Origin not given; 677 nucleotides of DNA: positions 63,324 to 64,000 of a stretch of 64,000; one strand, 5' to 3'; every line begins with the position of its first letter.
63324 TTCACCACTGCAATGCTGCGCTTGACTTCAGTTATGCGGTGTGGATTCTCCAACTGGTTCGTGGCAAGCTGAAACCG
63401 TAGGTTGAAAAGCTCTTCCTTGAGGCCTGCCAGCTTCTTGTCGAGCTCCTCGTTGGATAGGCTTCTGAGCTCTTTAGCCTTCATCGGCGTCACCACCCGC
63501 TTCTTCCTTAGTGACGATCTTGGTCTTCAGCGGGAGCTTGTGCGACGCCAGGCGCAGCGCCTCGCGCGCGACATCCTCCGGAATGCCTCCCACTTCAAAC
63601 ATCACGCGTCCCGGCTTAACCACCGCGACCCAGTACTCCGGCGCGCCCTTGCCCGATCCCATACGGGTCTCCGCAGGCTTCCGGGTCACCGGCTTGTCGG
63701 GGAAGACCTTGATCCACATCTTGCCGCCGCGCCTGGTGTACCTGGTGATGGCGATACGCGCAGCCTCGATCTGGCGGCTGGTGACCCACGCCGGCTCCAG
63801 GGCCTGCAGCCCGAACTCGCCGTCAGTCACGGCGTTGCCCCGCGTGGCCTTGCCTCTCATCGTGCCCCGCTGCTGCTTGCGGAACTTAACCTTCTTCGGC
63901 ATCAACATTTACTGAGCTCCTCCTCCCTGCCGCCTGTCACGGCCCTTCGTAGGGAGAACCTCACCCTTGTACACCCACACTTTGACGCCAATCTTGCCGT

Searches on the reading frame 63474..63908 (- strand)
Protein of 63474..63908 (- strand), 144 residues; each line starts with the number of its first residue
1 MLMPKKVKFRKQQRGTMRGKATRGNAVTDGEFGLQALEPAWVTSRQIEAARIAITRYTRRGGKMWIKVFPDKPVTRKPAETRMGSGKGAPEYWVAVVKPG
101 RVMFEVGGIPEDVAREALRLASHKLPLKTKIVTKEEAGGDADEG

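Call 66: find_encoding_contigs(protein=window:63474-63908:-, flank=10000, max_places=4)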
Protein window:63474-63908:- (144 aa): 24 contigs read that carry it; 4 places shown.
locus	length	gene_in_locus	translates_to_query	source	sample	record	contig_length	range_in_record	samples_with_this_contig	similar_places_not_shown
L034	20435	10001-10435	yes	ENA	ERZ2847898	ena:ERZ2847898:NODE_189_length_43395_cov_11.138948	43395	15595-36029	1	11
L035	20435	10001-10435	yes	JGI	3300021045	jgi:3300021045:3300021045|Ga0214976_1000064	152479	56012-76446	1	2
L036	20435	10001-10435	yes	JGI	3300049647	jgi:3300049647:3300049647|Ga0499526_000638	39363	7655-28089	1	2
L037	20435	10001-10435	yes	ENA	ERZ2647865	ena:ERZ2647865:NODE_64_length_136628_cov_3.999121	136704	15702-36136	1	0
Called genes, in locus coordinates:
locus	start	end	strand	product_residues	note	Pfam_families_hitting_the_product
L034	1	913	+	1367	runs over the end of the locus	PF04997:RNA_pol_Rpb1_1, PF00623:RNA_pol_Rpb1_2, PF04983:RNA_pol_Rpb1_3, PF05000:RNA_pol_Rpb1_4, PF04998:RNA_pol_Rpb1_5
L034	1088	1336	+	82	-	PF01248:Ribosomal_L7Ae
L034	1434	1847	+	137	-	PF00164:Ribosom_S12_S23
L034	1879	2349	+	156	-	PF00177:Ribosomal_S7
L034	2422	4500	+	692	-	PF00009:GTP_EFTU, PF03144:GTP_EFTU_D2, PF22042:EF-G_D2, PF14492:EFG_III, PF03764:EFG_IV, PF00679:EFG_C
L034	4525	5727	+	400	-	PF00009:GTP_EFTU, PF01926:MMR_HSR1 (faint), PF03144:GTP_EFTU_D2, PF03143:GTP_EFTU_D3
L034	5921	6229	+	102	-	PF00338:Ribosomal_S10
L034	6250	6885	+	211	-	PF00297:Ribosomal_L3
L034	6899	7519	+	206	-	PF00573:Ribosomal_L4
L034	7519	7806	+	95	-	PF00276:Ribosomal_L23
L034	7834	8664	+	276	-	PF00181:Ribosomal_L2_N, PF03947:Ribosomal_L2_C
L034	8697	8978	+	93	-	PF00203:Ribosomal_S19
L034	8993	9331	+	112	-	PF00237:Ribosomal_L22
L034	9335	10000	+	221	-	PF07650:KH_2, PF00189:Ribosomal_S3_C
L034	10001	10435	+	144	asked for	PF00252:Ribosomal_L16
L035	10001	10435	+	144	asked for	PF00252:Ribosomal_L16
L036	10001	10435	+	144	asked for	PF00252:Ribosomal_L16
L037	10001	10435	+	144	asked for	PF00252:Ribosomal_L16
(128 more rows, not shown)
